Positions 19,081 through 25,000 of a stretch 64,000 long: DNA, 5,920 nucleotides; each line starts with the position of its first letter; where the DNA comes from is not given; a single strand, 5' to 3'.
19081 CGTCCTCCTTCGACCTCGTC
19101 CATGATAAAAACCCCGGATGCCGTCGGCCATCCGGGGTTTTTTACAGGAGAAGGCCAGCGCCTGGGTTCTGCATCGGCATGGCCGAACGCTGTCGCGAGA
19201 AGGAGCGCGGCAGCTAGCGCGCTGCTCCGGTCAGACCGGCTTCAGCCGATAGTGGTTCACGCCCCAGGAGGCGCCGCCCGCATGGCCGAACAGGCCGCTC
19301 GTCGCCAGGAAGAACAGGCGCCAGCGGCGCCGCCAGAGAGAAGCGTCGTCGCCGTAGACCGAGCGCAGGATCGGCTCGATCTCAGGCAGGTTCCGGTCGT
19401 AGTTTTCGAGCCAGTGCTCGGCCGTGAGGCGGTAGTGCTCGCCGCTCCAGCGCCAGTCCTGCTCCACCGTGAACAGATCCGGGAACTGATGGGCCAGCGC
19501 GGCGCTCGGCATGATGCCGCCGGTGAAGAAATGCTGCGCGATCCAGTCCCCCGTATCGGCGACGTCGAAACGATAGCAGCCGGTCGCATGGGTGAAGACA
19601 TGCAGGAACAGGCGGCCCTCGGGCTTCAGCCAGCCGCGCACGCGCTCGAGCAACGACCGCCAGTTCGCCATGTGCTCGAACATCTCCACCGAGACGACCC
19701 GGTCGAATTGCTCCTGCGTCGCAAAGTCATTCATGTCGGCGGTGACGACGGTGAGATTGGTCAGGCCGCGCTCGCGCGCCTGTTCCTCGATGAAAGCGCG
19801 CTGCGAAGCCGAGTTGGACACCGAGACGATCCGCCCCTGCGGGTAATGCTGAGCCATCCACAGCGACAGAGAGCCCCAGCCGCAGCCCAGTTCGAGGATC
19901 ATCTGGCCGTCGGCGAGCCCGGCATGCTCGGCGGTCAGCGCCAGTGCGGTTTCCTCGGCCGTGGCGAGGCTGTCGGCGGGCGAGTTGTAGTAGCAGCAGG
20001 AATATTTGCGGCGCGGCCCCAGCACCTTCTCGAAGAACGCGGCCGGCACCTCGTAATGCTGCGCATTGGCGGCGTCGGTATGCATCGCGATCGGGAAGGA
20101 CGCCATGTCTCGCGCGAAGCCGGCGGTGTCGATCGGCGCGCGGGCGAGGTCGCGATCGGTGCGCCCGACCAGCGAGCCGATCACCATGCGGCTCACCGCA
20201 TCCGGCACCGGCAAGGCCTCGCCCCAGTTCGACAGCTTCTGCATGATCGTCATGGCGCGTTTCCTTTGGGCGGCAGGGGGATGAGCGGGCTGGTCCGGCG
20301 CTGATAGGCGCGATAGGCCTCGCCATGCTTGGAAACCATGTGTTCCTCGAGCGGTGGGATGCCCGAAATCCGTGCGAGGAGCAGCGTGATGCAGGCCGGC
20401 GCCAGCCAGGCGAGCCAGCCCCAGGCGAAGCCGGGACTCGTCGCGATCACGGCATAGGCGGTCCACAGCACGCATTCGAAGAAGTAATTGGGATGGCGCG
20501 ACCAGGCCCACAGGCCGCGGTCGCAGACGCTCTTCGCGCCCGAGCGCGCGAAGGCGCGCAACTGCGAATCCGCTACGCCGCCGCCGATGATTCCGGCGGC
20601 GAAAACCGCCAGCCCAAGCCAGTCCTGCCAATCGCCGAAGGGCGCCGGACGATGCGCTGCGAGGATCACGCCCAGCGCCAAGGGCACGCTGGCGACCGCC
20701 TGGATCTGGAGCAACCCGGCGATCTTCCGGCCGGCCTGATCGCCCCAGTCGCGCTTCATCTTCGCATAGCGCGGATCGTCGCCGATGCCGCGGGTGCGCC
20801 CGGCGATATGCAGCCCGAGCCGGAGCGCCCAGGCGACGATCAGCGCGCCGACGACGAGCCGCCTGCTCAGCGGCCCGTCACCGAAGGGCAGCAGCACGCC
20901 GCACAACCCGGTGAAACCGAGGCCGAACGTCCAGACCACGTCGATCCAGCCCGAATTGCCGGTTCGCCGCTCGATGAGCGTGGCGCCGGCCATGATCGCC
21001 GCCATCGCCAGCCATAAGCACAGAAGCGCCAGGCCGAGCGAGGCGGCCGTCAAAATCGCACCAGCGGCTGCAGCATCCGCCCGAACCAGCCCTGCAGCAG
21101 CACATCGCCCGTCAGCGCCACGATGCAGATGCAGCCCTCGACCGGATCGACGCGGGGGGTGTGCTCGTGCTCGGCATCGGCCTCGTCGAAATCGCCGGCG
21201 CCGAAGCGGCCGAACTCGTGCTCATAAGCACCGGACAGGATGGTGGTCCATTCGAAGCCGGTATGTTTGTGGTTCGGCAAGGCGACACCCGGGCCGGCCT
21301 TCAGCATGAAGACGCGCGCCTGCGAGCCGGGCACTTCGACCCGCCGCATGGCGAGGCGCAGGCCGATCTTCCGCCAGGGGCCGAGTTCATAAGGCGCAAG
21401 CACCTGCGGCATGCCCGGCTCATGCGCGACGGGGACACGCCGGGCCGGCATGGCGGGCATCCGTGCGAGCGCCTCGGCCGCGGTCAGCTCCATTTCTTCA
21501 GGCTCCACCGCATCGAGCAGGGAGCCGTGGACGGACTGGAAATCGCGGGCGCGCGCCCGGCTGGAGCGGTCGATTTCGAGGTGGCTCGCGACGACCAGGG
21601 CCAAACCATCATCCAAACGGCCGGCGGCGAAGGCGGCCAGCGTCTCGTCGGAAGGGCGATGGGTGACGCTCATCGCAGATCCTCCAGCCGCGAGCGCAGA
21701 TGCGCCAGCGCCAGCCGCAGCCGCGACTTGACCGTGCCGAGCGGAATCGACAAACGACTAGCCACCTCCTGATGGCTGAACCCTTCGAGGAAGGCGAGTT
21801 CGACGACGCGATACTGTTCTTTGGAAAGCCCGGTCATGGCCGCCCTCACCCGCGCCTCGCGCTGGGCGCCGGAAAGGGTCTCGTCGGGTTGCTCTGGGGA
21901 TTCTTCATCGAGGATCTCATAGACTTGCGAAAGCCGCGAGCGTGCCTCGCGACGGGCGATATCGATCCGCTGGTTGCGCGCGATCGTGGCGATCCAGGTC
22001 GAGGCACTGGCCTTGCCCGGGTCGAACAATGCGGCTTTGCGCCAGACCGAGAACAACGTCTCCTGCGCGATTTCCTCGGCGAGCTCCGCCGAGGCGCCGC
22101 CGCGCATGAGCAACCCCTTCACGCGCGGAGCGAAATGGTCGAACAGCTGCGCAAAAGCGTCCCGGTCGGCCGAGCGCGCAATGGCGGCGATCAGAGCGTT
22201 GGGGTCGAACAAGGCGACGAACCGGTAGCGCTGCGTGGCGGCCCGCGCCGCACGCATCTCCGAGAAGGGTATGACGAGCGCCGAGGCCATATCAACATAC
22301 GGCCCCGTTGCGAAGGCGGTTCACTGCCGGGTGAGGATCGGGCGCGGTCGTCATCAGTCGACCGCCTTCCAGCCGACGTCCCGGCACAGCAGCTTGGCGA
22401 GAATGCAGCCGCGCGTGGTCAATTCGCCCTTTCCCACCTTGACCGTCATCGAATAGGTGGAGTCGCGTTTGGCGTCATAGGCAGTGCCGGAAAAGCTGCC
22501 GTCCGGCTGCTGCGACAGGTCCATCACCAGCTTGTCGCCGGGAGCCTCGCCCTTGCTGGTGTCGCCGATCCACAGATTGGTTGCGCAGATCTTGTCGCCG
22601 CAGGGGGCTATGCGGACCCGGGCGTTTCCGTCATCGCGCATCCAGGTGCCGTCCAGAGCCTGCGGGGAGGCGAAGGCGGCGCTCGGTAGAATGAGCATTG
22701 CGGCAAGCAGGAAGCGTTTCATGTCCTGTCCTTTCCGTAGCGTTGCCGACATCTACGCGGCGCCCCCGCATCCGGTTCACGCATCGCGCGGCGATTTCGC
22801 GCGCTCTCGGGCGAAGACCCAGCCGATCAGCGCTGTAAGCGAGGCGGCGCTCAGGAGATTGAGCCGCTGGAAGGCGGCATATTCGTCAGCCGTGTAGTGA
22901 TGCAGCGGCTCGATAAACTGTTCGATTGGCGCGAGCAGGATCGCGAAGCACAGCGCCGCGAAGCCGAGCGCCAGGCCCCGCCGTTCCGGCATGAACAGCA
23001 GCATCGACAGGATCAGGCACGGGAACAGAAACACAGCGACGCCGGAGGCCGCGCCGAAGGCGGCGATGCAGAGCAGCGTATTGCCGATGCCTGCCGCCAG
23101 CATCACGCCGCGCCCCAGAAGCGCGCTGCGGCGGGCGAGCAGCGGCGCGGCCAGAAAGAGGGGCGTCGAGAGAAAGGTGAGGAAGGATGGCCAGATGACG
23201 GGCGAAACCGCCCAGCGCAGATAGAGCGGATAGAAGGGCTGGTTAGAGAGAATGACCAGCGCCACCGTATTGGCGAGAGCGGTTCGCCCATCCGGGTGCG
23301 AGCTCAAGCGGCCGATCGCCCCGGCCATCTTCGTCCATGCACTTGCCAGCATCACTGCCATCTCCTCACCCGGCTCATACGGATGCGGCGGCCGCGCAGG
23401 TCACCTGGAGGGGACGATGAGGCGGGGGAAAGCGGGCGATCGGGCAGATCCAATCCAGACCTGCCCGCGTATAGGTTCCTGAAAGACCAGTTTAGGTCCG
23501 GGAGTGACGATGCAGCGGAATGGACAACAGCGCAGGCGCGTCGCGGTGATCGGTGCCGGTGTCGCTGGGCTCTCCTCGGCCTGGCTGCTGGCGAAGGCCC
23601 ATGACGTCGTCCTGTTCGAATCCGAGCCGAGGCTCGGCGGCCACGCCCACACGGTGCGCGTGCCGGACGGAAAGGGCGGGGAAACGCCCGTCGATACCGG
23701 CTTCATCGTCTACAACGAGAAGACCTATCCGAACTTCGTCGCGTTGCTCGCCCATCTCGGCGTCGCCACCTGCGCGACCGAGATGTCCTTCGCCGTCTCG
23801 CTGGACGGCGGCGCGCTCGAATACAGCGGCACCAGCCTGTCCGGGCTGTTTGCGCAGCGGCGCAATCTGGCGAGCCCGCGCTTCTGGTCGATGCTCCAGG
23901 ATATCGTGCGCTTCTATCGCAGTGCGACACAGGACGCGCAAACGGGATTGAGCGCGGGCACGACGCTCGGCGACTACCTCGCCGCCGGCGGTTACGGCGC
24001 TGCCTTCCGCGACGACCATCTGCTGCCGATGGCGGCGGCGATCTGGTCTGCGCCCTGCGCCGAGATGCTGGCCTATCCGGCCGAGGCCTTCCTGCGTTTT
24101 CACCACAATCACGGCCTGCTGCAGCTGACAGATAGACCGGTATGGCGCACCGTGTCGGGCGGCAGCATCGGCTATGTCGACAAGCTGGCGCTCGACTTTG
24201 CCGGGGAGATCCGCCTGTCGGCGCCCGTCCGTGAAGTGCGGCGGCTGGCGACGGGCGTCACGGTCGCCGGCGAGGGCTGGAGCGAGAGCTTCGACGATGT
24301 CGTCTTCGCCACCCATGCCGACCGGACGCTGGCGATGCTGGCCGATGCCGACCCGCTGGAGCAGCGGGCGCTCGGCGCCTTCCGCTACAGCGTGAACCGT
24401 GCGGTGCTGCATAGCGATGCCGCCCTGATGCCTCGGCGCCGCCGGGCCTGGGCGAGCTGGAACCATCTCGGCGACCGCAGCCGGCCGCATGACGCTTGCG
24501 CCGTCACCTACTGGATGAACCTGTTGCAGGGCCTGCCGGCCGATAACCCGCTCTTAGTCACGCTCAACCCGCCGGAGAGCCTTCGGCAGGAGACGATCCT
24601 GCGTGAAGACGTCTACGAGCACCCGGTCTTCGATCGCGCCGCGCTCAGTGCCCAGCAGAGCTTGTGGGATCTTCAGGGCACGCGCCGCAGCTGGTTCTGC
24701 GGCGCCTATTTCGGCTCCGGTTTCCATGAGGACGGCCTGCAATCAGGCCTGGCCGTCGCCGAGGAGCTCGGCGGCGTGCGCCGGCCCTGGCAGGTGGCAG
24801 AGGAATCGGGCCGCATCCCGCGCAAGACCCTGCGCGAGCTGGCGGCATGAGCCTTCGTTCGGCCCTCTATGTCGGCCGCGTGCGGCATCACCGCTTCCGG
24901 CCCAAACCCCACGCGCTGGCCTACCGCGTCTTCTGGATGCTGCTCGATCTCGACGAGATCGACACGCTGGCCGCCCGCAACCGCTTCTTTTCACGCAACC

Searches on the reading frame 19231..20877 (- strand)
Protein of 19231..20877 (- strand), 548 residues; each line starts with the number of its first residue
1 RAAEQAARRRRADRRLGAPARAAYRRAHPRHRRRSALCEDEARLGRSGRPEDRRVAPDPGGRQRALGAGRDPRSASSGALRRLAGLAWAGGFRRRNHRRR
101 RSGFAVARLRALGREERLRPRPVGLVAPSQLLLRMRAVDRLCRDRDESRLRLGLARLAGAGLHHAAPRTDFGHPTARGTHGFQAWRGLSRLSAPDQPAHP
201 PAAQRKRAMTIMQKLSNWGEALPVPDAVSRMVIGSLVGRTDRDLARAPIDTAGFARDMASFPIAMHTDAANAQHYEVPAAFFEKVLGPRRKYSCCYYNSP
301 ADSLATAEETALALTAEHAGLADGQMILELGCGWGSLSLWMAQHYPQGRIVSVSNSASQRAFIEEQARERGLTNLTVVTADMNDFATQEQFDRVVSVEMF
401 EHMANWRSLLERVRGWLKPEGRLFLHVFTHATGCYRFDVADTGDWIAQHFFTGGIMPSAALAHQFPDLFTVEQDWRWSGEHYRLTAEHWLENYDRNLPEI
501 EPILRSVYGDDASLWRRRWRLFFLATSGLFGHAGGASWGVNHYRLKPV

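Call 38: search_protein_families(library=pfam, proteins=[window:19231-20877:-], max_evalue=0.00001)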
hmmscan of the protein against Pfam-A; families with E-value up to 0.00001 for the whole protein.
window:19231-20877:- (548 aa): 7 families
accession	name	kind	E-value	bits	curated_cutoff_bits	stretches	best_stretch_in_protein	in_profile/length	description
PF02353.26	CMAS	-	2.5e-39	135.7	27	1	270-503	9-243/273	Mycolic acid cyclopropane synthetase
PF13649.12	Methyltransf_25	-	5.2e-17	62.8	27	1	327-421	1-97/97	Methyltransferase domain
PF08241.18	Methyltransf_11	-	1.8e-15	57.8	21.2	1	328-425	1-95/95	Methyltransferase domain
PF08242.18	Methyltransf_12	-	1.4e-14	55.1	30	1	328-423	1-98/98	Methyltransferase domain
PF13489.12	Methyltransf_23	-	5e-13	49.5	27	1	321-438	20-124/164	Methyltransferase domain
PF13847.12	Methyltransf_31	-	2e-12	47.4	27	1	323-425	3-109/145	Methyltransferase domain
PF05175.20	MTS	-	2.8e-09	37.3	23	1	323-425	31-138/170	Methyltransferase small domain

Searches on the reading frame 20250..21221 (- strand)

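Call 38: search_protein_families(library=pfam, proteins=[window:20250-21221:-], max_evalue=0.00001)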
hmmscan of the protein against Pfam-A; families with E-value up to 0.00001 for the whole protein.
window:20250-21221:- (323 aa): 1 family
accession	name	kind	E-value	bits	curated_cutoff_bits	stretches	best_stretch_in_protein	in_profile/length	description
PF06966.17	DUF1295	-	1.8e-54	185.1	20.4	1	82-310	3-235/235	Protein of unknown function (DUF1295)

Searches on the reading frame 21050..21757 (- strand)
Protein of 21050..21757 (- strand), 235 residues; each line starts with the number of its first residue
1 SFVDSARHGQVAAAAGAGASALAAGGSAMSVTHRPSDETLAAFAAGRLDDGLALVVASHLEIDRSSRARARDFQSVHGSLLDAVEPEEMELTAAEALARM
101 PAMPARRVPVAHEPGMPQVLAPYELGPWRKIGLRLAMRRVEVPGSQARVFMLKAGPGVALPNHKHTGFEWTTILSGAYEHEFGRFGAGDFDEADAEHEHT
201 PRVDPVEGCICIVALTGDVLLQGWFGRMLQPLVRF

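Call 38: search_protein_families(library=pfam, proteins=[window:21050-21757:-], max_evalue=0.00001)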
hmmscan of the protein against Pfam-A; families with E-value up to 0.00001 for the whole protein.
window:21050-21757:- (235 aa): 1 family
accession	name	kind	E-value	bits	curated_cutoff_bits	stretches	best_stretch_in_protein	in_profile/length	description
PF12973.13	Cupin_7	-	7.2e-11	42.3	27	1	147-215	33-101/105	ChrR Cupin-like domain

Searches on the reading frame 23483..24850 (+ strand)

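Call 38: search_protein_families(library=pfam, proteins=[window:23483-24850:+], max_evalue=0.00001)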
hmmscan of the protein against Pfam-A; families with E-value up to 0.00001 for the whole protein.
window:23483-24850:+ (455 aa): 3 families
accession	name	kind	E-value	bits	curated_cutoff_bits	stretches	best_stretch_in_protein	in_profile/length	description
PF01593.30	Amino_oxidase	-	3.1e-17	63.4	19.8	1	27-299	1-275/443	Flavin containing amine oxidoreductase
PF13450.12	NAD_binding_8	-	8.8e-15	55.2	21.9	1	22-92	1-68/68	NAD(P)-binding Rossmann-like domain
PF01266.30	DAO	-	7.1e-09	36.1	27.9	1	19-55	1-38/353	FAD dependent oxidoreductase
